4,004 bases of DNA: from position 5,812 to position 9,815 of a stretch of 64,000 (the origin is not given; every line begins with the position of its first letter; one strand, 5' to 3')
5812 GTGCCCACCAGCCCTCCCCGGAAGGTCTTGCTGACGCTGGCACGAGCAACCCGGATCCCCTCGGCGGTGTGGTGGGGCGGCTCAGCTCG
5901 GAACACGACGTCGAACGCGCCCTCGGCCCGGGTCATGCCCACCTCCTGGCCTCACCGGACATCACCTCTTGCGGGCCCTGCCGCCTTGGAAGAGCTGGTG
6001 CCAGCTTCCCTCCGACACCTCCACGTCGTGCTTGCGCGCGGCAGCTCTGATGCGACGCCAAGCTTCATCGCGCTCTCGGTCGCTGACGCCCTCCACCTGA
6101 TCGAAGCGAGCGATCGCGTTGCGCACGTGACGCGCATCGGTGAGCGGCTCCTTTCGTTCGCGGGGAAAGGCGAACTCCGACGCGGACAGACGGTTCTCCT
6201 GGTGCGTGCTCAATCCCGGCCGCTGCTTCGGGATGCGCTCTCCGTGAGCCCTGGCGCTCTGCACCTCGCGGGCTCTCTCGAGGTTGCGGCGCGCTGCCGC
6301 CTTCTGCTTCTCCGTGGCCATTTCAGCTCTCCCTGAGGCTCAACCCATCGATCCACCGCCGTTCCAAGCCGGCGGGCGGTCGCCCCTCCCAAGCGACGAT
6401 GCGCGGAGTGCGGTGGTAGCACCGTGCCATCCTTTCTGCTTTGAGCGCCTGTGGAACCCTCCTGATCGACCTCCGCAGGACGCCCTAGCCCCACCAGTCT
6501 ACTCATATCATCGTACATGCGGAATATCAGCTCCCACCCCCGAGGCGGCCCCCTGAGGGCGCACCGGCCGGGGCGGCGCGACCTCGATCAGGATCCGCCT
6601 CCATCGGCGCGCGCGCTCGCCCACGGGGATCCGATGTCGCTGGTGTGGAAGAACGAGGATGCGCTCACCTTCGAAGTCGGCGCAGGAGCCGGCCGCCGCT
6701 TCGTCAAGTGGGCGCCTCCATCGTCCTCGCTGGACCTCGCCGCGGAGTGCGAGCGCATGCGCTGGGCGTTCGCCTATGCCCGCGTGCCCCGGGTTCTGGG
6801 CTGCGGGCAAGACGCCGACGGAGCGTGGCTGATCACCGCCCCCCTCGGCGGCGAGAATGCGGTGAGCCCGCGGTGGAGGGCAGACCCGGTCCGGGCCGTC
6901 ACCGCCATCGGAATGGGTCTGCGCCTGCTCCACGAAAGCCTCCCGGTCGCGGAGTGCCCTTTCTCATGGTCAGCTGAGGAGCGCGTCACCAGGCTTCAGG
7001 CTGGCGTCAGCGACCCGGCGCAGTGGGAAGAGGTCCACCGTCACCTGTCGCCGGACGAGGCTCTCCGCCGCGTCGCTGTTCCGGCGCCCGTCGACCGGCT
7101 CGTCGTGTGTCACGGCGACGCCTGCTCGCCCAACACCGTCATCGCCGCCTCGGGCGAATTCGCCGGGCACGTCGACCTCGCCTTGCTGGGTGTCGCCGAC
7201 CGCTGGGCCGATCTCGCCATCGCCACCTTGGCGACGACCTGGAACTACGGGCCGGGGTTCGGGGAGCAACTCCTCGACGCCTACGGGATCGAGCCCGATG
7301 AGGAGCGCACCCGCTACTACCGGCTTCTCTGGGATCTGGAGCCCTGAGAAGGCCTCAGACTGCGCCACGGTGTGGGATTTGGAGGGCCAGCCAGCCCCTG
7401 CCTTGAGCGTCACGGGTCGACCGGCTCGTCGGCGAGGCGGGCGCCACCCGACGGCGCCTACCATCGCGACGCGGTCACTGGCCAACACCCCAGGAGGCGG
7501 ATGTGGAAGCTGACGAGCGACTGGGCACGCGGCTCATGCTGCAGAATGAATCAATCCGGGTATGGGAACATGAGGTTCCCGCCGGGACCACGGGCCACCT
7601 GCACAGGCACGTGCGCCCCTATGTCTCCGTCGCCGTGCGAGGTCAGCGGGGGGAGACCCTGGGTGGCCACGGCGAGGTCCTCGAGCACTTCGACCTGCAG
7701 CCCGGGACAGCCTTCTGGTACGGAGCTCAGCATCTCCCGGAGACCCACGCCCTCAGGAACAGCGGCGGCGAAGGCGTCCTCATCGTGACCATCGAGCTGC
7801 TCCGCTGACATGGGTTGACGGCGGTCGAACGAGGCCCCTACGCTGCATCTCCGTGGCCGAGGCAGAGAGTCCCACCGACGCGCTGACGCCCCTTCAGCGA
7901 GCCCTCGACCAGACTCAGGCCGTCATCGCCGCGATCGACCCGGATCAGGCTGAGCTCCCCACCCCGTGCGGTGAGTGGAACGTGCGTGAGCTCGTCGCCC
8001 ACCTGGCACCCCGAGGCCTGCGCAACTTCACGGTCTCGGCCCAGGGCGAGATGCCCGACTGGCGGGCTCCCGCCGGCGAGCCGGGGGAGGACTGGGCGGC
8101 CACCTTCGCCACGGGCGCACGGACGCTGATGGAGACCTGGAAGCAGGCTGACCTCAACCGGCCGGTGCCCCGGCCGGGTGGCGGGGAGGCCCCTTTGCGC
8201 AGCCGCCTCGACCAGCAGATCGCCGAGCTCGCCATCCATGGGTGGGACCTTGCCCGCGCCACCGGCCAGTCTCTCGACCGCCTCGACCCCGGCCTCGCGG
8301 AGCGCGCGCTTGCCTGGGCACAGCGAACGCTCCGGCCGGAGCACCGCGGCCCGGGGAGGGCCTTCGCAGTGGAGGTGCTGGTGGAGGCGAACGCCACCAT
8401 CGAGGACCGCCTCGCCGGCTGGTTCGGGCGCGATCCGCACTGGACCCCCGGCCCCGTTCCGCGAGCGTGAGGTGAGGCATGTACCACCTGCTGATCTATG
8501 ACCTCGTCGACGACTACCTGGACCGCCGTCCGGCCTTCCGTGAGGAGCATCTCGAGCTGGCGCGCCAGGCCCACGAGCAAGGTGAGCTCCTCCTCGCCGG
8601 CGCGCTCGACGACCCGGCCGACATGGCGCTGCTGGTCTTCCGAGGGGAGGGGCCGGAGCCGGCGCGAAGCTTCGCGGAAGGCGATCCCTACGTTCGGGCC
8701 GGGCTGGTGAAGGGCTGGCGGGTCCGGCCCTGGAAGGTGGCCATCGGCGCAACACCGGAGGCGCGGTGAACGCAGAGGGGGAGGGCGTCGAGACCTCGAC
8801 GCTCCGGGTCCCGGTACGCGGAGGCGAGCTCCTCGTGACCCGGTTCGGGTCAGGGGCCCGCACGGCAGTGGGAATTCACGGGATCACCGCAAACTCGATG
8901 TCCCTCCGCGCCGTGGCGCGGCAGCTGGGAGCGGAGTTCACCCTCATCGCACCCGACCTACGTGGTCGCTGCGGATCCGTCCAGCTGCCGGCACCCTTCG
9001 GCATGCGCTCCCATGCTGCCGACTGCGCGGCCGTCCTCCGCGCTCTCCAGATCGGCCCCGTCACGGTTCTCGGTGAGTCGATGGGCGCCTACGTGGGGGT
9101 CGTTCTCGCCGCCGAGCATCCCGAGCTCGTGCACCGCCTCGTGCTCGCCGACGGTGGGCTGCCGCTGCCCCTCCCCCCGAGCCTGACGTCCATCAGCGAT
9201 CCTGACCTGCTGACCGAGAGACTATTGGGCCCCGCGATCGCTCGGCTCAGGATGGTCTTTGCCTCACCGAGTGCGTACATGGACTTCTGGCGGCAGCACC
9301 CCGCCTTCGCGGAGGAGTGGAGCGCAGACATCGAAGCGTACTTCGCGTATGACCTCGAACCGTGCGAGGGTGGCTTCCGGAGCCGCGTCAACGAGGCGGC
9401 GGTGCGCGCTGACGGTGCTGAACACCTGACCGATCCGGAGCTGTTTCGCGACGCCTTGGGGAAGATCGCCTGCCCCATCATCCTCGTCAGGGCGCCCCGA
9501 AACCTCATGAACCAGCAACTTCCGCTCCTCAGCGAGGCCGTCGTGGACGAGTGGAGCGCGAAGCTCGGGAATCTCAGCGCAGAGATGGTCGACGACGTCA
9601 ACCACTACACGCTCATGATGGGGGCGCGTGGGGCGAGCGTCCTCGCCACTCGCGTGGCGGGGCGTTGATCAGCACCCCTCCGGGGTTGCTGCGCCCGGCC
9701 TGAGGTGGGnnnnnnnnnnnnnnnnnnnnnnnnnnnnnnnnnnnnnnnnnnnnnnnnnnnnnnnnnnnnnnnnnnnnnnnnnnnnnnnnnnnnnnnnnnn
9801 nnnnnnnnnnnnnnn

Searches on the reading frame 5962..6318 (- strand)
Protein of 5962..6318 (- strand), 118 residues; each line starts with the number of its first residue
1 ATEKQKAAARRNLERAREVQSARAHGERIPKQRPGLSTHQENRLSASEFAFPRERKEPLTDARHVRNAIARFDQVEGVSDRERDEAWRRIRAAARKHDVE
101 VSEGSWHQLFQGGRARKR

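Call 14: search_protein_families(library=pfam, proteins=[window:5962-6318:-], max_evalue=0.01)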
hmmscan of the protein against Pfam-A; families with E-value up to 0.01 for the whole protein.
window:5962-6318:- (118 aa): 1 family
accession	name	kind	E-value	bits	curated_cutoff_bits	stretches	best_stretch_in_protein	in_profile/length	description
PF20223.3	DUF6582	-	3.2e-20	72.7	27.3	1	39-103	15-82/83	Family of unknown function (DUF6582)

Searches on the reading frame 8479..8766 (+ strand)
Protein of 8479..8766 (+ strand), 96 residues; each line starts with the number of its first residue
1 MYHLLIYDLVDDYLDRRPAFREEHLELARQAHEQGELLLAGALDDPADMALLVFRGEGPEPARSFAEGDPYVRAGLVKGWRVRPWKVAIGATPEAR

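Call 13: search_protein_families(library=pfam, proteins=[window:8479-8766:+], max_evalue=0.01)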
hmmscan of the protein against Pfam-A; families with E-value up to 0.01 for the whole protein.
window:8479-8766:+ (96 aa): 1 family
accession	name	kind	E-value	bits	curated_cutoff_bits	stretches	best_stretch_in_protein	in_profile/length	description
PF03795.20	YCII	-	9.2e-10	39.3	24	1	2-86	3-95/95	YCII-related domain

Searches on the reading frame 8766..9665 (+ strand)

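Call 13: search_protein_families(library=pfam, proteins=[window:8766-9665:+], max_evalue=0.01)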
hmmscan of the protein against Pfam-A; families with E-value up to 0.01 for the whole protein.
window:8766-9665:+ (300 aa): 4 families
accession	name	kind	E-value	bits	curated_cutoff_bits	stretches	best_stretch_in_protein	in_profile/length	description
PF00561.26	Abhydrolase_1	-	3e-17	63.5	25.8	1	37-135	6-103/245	alpha/beta hydrolase fold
PF12697.13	Abhydrolase_6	-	1.5e-12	49.1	26.3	1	35-283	2-205/217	Alpha/beta hydrolase family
PF12146.15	Hydrolase_4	-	1.1e-06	28.6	27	1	35-163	8-139/239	Serine aminopeptidase, S33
PF03096.20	Ndr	-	0.0013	17.9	23.3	1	80-128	82-130/283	Ndr family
